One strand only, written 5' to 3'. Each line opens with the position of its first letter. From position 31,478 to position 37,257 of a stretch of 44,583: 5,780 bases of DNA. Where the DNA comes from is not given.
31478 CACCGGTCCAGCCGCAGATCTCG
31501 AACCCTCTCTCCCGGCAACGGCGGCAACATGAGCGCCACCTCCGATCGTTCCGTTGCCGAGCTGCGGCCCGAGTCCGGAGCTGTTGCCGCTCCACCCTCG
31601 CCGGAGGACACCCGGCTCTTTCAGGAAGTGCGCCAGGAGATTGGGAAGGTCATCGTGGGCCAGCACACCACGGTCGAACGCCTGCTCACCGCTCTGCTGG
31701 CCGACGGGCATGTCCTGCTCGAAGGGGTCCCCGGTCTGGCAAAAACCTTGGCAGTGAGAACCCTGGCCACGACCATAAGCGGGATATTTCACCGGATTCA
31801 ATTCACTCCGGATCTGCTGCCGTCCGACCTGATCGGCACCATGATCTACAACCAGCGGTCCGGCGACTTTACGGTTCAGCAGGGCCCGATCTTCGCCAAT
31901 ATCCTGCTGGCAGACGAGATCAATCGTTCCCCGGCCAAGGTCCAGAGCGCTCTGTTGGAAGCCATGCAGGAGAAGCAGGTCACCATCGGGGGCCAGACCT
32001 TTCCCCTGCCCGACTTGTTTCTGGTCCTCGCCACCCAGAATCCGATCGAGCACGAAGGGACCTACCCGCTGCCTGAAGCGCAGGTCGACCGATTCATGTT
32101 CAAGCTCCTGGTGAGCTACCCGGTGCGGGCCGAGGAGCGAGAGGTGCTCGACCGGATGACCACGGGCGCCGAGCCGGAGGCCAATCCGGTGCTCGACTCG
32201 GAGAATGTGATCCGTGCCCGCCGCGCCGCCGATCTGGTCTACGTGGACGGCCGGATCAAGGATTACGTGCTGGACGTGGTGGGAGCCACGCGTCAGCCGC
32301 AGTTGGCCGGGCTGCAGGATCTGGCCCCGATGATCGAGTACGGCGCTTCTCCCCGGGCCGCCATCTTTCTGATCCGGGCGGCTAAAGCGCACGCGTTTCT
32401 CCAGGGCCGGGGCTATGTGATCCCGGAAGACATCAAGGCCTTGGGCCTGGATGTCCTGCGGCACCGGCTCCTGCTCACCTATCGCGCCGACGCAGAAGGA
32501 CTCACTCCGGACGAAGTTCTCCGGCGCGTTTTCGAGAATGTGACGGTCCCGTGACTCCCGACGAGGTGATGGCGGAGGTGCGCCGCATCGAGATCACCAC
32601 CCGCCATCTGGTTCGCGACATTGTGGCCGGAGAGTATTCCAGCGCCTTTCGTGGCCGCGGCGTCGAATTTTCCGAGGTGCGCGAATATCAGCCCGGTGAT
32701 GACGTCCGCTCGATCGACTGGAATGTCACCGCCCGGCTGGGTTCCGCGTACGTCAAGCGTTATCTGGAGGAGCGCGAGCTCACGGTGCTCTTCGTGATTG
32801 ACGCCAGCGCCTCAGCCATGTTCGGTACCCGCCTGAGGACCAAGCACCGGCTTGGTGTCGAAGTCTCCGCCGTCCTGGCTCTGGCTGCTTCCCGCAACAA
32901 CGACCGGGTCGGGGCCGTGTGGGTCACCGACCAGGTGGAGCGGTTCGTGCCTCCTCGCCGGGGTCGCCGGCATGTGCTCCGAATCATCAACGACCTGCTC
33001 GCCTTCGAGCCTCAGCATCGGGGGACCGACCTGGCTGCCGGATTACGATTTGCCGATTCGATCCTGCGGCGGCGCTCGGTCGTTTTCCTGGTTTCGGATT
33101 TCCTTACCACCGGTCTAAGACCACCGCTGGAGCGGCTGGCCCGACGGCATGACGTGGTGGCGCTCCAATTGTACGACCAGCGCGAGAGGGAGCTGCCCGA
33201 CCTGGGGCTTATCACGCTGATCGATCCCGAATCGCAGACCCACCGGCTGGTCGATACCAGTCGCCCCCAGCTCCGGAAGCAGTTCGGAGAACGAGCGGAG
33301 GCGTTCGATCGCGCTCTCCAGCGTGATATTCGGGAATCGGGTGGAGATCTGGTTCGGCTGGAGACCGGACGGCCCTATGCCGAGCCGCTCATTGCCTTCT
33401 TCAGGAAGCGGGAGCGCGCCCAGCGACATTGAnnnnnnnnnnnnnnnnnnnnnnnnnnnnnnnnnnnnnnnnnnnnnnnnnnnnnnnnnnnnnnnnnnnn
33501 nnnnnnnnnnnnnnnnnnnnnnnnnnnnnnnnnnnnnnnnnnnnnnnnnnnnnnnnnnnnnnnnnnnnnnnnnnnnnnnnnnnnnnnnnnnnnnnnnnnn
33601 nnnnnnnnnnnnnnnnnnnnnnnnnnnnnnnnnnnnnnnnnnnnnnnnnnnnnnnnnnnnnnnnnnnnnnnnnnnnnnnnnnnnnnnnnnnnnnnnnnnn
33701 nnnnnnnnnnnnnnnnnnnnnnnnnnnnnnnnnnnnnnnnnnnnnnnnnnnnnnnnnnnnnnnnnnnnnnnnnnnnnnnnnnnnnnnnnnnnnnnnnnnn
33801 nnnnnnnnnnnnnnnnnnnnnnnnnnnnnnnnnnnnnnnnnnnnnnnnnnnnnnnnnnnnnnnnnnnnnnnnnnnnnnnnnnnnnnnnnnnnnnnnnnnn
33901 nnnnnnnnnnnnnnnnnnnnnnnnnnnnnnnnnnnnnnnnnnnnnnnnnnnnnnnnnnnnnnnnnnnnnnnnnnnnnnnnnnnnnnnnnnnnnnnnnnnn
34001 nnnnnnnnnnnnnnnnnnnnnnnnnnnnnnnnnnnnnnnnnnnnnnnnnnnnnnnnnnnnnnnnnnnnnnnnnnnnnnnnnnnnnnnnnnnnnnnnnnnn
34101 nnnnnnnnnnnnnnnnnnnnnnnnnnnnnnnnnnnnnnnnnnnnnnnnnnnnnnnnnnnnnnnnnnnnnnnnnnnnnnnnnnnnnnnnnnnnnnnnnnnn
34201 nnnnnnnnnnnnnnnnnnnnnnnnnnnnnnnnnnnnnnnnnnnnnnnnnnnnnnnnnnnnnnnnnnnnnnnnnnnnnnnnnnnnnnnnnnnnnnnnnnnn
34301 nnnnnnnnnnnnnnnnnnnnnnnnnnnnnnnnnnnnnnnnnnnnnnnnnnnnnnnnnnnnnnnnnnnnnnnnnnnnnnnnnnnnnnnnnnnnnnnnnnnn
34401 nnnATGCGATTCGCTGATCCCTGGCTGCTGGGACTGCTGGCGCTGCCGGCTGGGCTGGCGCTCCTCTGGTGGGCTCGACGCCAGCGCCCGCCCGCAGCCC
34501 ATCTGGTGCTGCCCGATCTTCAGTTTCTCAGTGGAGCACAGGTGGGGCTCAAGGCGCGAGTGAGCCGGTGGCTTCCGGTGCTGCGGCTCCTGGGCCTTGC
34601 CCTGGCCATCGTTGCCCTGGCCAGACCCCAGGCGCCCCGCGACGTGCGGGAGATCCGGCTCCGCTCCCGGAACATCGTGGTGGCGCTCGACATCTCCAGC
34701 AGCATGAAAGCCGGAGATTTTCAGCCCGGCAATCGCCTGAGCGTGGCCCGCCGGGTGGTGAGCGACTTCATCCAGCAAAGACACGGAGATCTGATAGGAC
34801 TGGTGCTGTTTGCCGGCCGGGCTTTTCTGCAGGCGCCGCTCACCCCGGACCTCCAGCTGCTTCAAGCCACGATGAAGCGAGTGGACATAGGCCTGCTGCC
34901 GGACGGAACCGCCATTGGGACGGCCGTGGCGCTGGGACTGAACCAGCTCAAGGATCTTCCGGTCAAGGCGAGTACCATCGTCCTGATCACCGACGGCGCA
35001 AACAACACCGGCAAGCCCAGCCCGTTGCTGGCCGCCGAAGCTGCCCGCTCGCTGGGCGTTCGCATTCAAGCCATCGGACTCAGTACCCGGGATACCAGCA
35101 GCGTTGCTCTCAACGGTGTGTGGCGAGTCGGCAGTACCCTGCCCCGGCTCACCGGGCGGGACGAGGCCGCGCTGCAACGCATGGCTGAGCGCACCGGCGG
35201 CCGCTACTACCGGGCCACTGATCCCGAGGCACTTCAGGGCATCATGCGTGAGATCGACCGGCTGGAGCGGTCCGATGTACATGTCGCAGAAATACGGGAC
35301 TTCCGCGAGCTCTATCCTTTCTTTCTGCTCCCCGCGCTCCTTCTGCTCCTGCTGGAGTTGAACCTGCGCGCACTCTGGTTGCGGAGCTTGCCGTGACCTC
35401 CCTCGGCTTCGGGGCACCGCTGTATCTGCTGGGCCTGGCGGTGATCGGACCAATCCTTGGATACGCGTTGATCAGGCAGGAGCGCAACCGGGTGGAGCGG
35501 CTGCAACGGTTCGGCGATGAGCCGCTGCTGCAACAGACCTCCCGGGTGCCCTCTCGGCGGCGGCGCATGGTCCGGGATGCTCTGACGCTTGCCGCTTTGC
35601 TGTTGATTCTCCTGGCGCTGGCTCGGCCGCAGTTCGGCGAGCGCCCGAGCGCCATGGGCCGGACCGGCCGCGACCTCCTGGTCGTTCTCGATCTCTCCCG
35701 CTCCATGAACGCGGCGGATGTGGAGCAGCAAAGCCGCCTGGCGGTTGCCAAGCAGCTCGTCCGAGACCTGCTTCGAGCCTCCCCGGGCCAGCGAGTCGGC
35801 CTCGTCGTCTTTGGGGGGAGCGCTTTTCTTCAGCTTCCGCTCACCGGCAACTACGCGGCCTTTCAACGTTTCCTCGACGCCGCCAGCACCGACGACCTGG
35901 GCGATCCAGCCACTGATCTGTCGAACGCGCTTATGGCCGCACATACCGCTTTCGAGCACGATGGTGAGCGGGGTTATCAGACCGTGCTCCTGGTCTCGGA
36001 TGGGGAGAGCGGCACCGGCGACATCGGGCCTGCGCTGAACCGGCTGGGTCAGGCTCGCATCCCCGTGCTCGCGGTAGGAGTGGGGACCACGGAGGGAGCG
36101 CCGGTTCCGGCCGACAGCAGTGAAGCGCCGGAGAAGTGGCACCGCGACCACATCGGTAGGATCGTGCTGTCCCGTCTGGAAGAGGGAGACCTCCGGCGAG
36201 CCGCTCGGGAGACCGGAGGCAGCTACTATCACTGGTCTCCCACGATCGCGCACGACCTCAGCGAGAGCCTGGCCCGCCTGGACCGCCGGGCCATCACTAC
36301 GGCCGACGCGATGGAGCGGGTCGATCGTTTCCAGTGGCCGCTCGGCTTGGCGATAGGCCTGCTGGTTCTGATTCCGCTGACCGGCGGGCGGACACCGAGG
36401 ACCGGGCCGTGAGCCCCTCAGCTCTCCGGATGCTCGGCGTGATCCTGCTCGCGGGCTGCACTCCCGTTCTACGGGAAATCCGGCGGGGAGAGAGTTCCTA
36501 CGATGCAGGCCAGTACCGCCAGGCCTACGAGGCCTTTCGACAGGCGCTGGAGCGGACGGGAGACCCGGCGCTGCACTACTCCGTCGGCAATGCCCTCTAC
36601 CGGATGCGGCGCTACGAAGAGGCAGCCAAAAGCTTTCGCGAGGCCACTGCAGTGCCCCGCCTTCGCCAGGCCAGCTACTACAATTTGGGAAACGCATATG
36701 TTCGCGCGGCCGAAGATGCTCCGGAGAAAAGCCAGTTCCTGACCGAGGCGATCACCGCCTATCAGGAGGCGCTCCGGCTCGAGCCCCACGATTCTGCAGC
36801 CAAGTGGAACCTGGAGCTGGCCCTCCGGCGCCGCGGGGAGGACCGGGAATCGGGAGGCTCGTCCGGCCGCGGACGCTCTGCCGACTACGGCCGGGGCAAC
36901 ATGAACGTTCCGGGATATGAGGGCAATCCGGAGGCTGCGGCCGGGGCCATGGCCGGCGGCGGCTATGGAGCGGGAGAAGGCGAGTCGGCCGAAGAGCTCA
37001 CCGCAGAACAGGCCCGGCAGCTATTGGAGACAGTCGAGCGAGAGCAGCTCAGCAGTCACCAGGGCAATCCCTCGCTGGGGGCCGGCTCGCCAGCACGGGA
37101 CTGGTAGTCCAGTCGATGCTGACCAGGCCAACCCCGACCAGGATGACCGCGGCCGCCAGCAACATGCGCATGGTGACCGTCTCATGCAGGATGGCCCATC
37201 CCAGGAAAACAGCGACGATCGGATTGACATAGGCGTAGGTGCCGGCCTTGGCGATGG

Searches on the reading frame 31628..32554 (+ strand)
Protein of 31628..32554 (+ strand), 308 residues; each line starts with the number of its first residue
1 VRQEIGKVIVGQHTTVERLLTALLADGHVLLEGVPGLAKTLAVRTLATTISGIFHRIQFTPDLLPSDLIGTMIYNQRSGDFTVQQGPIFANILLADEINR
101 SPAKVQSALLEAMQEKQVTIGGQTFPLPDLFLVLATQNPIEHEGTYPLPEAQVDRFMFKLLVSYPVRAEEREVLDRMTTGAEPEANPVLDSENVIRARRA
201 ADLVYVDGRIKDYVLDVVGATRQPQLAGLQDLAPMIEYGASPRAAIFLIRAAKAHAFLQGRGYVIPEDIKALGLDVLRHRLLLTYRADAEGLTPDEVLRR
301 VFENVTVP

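Call 53: search_protein_families(library=pfam, proteins=[window:31628-32554:+], max_evalue=0.0001)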
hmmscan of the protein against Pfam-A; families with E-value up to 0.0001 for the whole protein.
window:31628-32554:+ (308 aa): 6 families
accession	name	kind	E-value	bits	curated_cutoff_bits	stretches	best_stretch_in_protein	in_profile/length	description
PF07726.17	AAA_3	-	4e-65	218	27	1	28-158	1-131/131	ATPase family associated with various cellular activities (AAA)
PF17863.7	AAA_lid_2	-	2.6e-23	82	22.7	1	233-300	6-73/74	AAA lid domain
PF20030.5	bpMoxR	-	9e-14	51.5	27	1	3-175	8-179/205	MoxR domain in the MoxR-vWA-beta-propeller ternary systems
PF07728.20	AAA_5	-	5.4e-12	46.3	22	1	28-156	1-139/139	AAA domain (dynein-related subfamily)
PF00158.32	Sigma54_activat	-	3.8e-05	23.9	20.2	1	17-142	13-147/168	Sigma-54 interaction domain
PF00493.29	MCM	-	4e-05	23.3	23.3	1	21-141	52-175/224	MCM P-loop domain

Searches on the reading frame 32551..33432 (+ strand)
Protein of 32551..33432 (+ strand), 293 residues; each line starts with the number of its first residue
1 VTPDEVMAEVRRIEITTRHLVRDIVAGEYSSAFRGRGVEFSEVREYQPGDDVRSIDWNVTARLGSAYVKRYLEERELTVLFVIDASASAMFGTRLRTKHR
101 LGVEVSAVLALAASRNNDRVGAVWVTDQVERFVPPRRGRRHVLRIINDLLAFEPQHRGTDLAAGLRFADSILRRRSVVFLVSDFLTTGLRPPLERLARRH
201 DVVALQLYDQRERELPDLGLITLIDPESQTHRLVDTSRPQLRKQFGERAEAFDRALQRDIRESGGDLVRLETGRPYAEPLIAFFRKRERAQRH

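Call 53: search_protein_families(library=pfam, proteins=[window:32551-33432:+], max_evalue=0.0001)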
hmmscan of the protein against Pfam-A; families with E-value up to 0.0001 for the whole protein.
window:32551-33432:+ (293 aa): 2 families
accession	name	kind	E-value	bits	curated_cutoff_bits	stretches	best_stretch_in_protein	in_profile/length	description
PF01882.25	DUF58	-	3.5e-74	249.1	23.4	1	42-250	1-211/216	Protein of unknown function DUF58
PF13519.12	VWA_2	-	6.2e-17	62.6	27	1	79-184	1-106/107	von Willebrand factor type A domain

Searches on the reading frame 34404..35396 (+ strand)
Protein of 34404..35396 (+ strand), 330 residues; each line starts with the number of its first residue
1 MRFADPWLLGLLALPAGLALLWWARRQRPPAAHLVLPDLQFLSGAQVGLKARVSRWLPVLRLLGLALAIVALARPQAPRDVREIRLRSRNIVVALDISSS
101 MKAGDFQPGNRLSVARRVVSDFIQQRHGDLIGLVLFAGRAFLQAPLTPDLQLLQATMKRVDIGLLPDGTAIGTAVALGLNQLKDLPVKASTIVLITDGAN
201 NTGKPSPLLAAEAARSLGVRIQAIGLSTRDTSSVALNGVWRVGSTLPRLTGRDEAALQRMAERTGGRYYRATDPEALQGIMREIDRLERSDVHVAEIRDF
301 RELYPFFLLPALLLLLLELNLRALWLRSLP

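Call 53: search_protein_families(library=pfam, proteins=[window:34404-35396:+], max_evalue=0.0001)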
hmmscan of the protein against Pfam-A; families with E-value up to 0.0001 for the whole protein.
window:34404-35396:+ (330 aa): 5 families
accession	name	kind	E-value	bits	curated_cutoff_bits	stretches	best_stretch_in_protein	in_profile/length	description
PF00092.34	VWA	-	1.1e-16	61.9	23.8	1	90-282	1-173/174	von Willebrand factor type A domain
PF13519.12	VWA_2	-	1.6e-15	58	27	1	91-198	1-106/107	von Willebrand factor type A domain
PF07584.16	BatA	-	4.3e-10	40.3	25.9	1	1-75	1-77/77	Aerotolerance regulator N-terminal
PF06707.17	DUF1194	-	2.3e-06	27.5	27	1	167-233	93-161/206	Protein of unknown function (DUF1194)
PF01882.25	DUF58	-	3.5e-05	23.5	23.4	1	86-239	33-179/216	Protein of unknown function DUF58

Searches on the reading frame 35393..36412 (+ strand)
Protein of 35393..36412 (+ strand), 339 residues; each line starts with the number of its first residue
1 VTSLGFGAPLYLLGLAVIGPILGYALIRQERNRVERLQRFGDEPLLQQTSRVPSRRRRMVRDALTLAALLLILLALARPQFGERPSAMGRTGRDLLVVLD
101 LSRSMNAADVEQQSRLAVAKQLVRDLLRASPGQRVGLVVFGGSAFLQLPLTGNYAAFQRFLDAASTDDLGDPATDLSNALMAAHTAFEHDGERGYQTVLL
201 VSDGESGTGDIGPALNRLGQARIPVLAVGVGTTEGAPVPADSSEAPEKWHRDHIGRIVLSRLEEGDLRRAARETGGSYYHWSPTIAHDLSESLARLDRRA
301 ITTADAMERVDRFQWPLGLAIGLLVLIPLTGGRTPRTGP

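Call 53: search_protein_families(library=pfam, proteins=[window:35393-36412:+], max_evalue=0.0001)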
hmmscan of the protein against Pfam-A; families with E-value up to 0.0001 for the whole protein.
window:35393-36412:+ (339 aa): 4 families
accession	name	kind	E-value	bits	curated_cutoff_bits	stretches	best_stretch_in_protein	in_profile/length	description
PF13519.12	VWA_2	-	3e-19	70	27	1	95-205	1-107/107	von Willebrand factor type A domain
PF00092.34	VWA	-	1.9e-13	51.5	23.8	1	94-232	1-141/174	von Willebrand factor type A domain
PF07584.16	BatA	-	4.7e-07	30.6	25.9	1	4-79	2-77/77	Aerotolerance regulator N-terminal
PF01882.25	DUF58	-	4.5e-05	23.2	23.4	1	94-233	37-171/216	Protein of unknown function DUF58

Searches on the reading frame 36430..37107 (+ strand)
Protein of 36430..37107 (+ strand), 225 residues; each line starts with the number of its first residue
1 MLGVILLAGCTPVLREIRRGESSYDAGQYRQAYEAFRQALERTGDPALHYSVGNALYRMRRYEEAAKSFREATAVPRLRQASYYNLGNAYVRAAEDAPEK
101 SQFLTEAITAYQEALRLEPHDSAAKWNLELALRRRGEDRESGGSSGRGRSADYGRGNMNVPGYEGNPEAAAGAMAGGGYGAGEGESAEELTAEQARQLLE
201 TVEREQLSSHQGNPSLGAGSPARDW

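Call 54: search_protein_families(library=pfam, proteins=[window:36430-37107:+], max_evalue=0.0001)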
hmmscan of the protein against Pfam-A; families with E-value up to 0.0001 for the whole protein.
window:36430-37107:+ (225 aa): 7 families
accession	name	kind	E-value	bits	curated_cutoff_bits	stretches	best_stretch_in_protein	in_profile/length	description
PF07719.23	TPR_2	-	6.7e-15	54.4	27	1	47-73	2-28/34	Tetratricopeptide repeat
PF00515.34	TPR_1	-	1.5e-13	50.4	27.8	0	48-72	3-27/34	Tetratricopeptide repeat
PF13432.12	TPR_16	-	2.6e-10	41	32.7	1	19-74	3-60/65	Tetratricopeptide repeat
PF13414.12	TPR_11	-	3.4e-09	36.7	26.8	0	104-128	10-34/42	TPR repeat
PF13181.12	TPR_8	-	1.3e-07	31.7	25.7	0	48-73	3-28/34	Tetratricopeptide repeat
PF14559.12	TPR_19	-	8.1e-07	29.7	25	0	25-73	3-52/68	Tetratricopeptide repeat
PF12895.13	ANAPC3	-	6.4e-05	23.6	27.2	1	22-71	32-81/82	Anaphase-promoting complex, cyclosome, subunit 3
